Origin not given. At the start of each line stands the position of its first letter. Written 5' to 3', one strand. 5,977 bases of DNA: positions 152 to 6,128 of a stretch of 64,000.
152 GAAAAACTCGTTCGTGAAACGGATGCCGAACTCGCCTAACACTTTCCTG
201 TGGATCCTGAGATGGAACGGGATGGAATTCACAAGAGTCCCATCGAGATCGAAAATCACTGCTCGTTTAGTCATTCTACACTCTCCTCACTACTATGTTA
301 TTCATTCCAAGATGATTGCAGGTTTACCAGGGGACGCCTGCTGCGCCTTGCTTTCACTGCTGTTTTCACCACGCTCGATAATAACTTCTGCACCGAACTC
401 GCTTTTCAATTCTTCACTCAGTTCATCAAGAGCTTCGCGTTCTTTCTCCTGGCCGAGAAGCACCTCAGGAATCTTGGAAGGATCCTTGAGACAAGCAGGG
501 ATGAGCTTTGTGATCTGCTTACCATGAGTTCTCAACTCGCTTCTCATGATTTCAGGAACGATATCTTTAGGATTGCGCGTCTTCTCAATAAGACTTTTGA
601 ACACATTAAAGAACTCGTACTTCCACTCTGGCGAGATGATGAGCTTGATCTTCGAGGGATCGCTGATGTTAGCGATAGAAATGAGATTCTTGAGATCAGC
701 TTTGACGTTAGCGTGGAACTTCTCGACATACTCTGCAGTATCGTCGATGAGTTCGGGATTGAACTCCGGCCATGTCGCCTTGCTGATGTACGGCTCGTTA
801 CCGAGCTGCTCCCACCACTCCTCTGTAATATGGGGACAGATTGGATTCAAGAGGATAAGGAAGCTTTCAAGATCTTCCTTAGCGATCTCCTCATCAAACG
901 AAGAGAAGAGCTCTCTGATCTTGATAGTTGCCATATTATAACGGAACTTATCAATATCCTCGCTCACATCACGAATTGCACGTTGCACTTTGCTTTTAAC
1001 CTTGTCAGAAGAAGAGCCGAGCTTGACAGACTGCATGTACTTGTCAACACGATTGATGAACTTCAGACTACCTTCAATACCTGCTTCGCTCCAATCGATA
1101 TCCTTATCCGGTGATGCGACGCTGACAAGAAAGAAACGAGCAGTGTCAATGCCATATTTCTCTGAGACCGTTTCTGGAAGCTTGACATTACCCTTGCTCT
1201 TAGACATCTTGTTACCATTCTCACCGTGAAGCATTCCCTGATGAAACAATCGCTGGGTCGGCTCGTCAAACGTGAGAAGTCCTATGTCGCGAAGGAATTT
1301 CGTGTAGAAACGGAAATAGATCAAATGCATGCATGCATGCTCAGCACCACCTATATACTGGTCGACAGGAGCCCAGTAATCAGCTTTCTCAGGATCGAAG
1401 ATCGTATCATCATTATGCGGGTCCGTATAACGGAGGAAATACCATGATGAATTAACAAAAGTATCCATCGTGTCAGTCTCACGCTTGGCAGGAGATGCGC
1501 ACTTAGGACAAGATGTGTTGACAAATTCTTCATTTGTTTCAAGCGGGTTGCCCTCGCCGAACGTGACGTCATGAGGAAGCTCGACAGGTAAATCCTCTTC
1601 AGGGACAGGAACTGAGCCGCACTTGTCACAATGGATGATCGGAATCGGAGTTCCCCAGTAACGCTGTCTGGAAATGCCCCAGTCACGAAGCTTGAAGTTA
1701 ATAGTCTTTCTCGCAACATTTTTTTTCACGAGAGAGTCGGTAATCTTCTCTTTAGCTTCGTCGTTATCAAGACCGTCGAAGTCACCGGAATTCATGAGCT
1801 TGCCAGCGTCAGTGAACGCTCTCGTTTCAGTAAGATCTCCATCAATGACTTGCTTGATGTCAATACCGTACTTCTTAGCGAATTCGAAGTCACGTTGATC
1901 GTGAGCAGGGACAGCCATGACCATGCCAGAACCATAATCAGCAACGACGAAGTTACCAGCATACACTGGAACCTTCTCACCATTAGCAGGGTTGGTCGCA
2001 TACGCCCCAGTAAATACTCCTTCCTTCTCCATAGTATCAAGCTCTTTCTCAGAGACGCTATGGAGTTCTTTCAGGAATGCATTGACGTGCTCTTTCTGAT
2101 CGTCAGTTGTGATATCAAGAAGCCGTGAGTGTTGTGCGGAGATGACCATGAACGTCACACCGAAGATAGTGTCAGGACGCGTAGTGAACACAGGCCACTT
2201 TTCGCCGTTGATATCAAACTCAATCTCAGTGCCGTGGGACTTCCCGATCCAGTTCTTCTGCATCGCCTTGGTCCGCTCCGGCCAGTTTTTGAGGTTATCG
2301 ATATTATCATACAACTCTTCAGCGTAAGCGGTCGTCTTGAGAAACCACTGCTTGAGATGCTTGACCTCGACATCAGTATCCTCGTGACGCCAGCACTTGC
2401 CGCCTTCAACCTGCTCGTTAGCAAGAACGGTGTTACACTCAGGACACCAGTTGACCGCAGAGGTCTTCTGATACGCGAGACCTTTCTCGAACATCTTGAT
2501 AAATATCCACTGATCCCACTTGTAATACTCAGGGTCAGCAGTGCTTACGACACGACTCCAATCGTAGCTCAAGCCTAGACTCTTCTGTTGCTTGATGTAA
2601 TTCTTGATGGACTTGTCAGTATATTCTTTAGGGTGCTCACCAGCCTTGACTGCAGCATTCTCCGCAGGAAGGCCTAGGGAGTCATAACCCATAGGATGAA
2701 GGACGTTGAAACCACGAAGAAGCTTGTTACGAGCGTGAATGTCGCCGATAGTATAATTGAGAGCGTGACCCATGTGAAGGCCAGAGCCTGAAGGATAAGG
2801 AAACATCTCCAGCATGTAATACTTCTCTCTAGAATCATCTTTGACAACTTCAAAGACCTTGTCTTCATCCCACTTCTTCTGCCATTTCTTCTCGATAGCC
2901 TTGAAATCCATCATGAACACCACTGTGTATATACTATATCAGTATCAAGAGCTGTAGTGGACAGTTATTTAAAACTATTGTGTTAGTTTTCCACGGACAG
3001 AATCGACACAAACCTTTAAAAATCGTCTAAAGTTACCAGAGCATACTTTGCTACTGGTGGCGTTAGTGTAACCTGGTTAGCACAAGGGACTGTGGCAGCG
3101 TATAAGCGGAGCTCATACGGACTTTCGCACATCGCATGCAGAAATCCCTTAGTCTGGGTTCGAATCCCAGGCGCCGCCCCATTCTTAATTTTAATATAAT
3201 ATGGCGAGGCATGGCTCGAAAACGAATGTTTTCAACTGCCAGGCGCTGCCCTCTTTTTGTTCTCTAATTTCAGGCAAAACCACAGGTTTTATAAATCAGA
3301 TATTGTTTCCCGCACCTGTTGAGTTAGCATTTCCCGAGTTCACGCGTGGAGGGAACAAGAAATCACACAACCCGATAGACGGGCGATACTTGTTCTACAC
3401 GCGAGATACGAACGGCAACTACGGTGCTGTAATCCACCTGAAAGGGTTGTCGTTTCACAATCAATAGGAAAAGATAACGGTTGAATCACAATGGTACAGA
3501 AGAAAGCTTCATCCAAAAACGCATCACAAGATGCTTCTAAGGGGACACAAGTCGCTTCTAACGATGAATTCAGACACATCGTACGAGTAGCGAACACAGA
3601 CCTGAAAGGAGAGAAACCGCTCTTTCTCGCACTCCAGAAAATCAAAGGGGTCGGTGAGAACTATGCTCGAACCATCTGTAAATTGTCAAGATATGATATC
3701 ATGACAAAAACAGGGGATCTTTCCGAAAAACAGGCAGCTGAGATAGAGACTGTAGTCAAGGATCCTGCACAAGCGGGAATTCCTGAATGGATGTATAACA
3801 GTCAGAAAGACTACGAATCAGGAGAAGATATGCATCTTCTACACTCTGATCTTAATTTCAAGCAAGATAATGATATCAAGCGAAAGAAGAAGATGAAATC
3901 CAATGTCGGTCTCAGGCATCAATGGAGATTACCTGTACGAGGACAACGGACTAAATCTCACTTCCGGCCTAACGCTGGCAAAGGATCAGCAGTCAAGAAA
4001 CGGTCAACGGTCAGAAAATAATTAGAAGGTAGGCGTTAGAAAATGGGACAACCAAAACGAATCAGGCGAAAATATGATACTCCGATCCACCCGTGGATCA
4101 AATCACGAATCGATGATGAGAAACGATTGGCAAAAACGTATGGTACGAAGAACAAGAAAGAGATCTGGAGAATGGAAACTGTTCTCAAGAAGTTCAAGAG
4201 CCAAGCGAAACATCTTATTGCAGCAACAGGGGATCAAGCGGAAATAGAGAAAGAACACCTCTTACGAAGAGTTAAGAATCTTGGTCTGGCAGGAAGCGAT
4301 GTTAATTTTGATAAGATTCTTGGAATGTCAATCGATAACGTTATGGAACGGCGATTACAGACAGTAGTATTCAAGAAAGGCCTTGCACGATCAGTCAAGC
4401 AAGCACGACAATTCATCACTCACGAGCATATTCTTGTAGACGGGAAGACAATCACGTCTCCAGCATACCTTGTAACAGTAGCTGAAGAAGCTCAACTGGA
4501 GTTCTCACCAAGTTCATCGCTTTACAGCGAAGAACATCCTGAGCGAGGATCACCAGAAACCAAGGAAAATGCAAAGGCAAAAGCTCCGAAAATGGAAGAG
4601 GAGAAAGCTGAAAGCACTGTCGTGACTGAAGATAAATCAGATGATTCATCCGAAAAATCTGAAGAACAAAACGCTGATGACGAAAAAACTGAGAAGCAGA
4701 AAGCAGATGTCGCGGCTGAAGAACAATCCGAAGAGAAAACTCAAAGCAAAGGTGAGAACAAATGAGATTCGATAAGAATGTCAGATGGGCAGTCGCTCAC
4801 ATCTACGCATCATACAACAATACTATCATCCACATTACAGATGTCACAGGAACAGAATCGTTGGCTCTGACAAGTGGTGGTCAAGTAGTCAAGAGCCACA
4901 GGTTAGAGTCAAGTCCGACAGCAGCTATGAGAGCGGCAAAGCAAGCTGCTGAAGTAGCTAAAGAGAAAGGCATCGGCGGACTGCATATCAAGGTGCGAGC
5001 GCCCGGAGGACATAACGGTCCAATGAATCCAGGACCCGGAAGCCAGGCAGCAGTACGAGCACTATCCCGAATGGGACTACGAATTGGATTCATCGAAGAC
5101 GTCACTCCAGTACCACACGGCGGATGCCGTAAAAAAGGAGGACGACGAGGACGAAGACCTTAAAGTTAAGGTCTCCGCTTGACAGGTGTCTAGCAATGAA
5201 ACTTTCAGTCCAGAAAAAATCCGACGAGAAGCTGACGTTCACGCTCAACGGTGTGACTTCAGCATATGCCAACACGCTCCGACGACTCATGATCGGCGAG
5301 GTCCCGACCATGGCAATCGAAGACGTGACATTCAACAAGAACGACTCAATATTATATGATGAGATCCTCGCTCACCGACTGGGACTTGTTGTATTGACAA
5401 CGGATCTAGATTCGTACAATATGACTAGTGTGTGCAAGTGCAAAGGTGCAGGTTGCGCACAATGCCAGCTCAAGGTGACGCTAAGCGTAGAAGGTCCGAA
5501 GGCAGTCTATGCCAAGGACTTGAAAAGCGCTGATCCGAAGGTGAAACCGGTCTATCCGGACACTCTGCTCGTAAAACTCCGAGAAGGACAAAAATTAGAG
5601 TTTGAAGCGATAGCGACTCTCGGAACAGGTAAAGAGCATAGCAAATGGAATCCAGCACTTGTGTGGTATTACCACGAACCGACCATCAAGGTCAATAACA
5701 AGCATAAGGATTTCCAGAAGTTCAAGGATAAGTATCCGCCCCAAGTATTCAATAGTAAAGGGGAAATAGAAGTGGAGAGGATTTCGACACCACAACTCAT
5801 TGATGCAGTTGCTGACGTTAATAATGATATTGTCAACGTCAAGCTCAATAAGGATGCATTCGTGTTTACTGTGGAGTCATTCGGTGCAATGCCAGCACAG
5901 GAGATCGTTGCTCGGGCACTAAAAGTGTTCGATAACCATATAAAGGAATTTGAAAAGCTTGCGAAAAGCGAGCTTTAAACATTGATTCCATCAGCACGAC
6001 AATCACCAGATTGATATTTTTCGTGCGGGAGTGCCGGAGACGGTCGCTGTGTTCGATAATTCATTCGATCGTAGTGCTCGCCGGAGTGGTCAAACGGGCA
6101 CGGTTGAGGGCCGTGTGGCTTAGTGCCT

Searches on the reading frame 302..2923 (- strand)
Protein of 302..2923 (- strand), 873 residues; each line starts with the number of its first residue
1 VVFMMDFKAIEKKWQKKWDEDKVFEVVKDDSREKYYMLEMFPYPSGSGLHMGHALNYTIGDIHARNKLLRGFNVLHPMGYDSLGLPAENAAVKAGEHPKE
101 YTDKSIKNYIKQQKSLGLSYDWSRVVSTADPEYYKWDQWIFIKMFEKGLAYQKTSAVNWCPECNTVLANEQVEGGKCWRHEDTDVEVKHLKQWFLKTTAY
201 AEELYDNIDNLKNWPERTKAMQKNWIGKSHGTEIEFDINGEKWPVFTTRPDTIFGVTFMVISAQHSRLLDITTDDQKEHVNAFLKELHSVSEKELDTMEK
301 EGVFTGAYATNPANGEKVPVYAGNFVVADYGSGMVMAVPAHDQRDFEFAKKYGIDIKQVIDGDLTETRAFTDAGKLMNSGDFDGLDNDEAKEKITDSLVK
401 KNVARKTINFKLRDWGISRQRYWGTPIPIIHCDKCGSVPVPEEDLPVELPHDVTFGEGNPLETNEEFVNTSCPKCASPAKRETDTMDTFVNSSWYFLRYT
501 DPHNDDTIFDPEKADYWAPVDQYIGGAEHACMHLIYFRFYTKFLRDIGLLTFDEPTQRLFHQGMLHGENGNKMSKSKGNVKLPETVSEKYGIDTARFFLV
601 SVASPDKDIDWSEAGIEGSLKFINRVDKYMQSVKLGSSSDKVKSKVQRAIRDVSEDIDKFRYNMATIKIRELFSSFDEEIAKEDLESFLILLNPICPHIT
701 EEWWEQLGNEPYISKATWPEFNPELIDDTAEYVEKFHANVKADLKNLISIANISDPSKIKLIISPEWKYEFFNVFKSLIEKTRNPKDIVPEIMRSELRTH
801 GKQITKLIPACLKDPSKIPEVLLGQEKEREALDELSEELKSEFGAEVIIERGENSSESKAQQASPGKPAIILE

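Call 11: search_protein_families(library=pfam, proteins=[window:302-2923:-], max_evalue=0.001)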
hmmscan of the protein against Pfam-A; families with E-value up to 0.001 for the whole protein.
window:302-2923:- (873 aa): 5 families
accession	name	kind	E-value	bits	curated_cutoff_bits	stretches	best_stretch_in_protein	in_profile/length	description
PF13603.12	tRNA-synt_1_2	-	6.8e-63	211.9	25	1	223-398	1-184/185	Leucyl-tRNA synthetase, editing domain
PF00133.28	tRNA-synt_1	-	1.8e-53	182.3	22.7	2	13-228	1-227/414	tRNA synthetases class I (I, L, M and V)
PF09334.17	tRNA-synt_1g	-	2.1e-32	112.8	20.1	2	41-177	7-139/391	tRNA synthetases class I (M)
PF08264.19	Anticodon_1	-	2e-15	57.4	25.1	1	644-760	6-145/148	Anticodon-binding domain of tRNA ligase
PF01406.26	tRNA-synt_1e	-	1.5e-05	25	27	0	554-617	236-297/301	tRNA synthetases class I (C) catalytic domain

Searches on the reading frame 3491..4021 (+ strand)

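Call 11: search_protein_families(library=pfam, proteins=[window:3491-4021:+], max_evalue=0.001)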
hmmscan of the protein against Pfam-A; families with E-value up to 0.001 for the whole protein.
window:3491-4021:+ (176 aa): 1 family
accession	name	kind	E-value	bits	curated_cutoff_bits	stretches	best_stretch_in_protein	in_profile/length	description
PF00416.27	Ribosomal_S13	-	2.5e-37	128.6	31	1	32-159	1-127/128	Ribosomal protein S13/S18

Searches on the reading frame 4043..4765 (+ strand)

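Call 11: search_protein_families(library=pfam, proteins=[window:4043-4765:+], max_evalue=0.001)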
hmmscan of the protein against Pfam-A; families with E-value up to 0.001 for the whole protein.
window:4043-4765:+ (240 aa): 2 families
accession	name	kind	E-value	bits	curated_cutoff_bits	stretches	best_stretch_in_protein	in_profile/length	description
PF01479.30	S4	-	2.4e-14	53.2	22.8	1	103-146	1-44/48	S4 domain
PF22421.1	SYY_C-terminal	-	0.00012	22.4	27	1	102-154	18-70/83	Tyrosine--tRNA ligase SYY-like C-terminal domain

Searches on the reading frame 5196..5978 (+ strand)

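Call 11: search_protein_families(library=pfam, proteins=[window:5196-5978:+], max_evalue=0.001)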
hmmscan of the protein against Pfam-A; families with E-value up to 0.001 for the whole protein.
window:5196-5978:+ (260 aa): 2 families
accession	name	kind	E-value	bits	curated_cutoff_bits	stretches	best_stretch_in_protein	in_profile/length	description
PF01000.31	RNA_pol_A_bac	-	3.1e-22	79.5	33.9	1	55-150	5-101/119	RNA polymerase Rpb3/RpoA insert domain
PF01193.29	RNA_pol_L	-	3.2e-16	59.3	24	1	14-248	1-73/74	RNA polymerase Rpb3/Rpb11 dimerisation domain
